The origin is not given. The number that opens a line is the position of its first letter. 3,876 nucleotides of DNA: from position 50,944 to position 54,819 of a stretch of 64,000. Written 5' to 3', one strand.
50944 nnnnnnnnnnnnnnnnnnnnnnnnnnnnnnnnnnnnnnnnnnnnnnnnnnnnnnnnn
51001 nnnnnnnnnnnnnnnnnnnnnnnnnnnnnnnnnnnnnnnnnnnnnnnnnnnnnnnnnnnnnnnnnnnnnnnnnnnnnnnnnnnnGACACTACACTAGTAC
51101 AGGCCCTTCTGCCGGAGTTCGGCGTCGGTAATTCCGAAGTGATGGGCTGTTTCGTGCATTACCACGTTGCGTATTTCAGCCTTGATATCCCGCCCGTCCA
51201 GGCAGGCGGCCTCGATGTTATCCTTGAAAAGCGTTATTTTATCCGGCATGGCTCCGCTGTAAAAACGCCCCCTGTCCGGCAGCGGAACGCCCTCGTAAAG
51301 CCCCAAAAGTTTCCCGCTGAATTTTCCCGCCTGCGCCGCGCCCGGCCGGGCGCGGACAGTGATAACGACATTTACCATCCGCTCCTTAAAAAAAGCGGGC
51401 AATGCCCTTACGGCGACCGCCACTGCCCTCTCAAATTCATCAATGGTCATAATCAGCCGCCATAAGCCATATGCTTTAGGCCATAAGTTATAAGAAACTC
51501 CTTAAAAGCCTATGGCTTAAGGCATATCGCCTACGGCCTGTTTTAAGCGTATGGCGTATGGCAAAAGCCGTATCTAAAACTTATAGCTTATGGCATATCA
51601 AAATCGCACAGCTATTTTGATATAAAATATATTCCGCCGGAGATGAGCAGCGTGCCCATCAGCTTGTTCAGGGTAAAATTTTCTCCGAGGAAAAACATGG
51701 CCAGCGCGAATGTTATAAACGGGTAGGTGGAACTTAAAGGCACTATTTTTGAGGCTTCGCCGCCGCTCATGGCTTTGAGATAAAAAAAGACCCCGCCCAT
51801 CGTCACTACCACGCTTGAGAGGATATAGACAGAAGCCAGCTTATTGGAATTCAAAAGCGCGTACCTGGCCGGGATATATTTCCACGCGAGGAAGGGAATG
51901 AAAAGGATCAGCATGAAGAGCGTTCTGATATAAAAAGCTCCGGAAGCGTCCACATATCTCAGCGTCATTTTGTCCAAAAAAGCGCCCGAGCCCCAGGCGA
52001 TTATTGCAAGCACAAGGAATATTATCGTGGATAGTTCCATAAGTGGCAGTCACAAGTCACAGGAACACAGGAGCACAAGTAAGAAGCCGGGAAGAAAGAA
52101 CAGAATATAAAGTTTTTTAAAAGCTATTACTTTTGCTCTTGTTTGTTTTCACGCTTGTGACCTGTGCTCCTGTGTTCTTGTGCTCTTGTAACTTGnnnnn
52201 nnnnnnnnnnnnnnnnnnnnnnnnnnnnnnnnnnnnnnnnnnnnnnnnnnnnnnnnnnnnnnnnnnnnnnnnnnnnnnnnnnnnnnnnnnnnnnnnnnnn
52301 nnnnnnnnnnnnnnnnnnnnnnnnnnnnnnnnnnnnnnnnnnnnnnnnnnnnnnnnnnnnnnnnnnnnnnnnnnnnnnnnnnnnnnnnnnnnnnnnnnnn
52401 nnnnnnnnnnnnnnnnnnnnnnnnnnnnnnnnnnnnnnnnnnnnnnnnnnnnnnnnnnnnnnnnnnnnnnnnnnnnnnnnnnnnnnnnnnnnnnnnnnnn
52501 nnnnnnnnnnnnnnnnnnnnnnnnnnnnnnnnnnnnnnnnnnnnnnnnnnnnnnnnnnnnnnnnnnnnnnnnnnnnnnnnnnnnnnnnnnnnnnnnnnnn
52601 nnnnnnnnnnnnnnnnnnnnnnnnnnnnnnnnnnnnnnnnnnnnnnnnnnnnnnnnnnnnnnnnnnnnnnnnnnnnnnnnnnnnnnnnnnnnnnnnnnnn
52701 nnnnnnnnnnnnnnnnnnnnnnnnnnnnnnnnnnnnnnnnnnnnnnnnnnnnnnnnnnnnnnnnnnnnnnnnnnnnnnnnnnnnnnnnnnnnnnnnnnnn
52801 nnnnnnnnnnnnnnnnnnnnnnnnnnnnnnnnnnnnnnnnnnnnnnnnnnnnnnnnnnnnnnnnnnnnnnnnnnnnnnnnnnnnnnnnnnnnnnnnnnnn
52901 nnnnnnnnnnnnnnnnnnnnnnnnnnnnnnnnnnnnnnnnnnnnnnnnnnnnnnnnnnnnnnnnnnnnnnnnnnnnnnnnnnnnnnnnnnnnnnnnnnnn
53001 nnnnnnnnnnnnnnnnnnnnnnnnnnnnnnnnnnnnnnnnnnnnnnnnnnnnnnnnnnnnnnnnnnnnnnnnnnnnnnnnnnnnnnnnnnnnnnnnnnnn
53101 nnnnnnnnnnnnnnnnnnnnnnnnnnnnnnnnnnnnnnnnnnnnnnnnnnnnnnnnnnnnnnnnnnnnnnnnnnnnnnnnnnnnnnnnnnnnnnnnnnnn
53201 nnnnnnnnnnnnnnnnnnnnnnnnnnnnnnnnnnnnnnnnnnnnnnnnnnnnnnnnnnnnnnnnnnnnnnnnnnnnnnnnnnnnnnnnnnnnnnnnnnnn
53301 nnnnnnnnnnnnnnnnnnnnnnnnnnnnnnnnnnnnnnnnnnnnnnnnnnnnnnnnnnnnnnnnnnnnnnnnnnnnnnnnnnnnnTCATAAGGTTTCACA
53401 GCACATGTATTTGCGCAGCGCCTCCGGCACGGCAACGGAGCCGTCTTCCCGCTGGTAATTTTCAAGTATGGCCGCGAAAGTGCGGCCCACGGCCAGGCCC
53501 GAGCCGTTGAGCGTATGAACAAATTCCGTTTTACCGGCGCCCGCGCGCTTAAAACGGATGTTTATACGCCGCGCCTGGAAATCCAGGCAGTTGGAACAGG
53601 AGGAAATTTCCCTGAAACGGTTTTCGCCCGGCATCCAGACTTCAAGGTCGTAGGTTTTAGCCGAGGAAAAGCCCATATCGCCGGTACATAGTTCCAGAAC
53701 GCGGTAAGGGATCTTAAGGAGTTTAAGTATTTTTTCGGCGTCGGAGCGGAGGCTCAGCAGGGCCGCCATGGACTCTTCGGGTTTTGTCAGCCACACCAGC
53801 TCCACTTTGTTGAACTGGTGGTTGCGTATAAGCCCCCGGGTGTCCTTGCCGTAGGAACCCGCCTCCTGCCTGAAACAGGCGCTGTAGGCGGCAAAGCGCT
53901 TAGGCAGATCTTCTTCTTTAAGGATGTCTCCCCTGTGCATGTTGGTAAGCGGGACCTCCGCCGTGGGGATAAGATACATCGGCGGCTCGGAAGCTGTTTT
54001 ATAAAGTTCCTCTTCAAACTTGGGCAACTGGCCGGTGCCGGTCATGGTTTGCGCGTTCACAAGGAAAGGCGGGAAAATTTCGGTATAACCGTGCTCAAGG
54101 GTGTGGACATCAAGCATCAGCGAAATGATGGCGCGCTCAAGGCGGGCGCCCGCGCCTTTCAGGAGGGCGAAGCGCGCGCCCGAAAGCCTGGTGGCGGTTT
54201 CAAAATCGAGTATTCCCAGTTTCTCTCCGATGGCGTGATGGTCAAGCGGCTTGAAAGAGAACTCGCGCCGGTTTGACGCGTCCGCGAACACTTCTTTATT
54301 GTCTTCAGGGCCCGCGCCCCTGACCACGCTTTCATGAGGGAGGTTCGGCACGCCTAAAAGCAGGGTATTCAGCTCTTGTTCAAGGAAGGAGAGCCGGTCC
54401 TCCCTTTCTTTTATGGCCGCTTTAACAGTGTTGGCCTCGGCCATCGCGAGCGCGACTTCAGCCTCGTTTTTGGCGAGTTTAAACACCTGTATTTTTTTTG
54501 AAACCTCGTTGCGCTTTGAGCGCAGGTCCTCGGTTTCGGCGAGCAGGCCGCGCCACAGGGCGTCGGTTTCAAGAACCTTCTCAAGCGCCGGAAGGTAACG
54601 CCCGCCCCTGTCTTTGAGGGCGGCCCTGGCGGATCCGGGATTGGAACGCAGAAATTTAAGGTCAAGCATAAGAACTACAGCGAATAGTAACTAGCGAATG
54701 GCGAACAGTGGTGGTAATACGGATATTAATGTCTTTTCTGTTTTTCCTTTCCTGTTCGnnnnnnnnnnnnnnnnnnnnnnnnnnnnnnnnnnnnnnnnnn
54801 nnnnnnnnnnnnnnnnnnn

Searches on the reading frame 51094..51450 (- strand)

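Call 65: search_protein_families(library=pfam, proteins=[window:51094-51450:-], max_evalue=0.00001)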
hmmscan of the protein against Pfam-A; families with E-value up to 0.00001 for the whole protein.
window:51094-51450:- (118 aa): 1 family
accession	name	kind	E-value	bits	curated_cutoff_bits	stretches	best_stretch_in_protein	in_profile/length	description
PF06262.17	Zincin_1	-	8.8e-25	87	22.4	1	26-115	2-95/97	Zincin-like metallopeptidase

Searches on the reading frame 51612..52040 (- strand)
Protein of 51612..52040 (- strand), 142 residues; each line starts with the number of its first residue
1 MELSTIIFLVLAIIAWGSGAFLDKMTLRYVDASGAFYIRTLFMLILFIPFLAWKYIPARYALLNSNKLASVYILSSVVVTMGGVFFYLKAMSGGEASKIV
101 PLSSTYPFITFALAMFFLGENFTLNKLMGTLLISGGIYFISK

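Call 65: search_protein_families(library=pfam, proteins=[window:51612-52040:-], max_evalue=0.00001)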
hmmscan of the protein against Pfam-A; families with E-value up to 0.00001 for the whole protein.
window:51612-52040:- (142 aa): 1 family
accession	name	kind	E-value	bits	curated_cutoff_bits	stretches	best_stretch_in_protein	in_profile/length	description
PF00892.27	EamA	-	1.5e-19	71.1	28.2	1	4-141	2-134/135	EamA-like transporter family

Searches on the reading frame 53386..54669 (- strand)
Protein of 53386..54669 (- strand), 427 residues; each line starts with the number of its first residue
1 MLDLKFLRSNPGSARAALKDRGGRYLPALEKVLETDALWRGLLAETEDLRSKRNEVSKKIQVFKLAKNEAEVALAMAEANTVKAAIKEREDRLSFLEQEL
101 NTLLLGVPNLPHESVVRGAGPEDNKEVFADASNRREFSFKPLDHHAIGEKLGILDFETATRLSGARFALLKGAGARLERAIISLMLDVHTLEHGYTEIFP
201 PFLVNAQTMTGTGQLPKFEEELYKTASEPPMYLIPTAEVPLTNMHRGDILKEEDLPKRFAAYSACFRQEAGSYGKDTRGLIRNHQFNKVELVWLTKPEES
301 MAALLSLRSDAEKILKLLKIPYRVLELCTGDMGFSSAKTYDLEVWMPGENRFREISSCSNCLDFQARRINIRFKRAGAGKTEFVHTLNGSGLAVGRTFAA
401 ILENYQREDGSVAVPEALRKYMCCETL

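Call 65: search_protein_families(library=pfam, proteins=[window:53386-54669:-], max_evalue=0.00001)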
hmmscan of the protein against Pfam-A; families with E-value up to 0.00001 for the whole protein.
window:53386-54669:- (427 aa): 2 families
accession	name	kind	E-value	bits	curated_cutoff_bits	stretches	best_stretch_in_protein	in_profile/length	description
PF00587.30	tRNA-synt_2b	-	1.2e-40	139.9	29.3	1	230-405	10-179/179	tRNA synthetase class II core domain (G, H, P, S and T)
PF02403.27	Seryl_tRNA_N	-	1e-23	84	28.2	1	1-111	1-108/108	Seryl-tRNA synthetase N-terminal domain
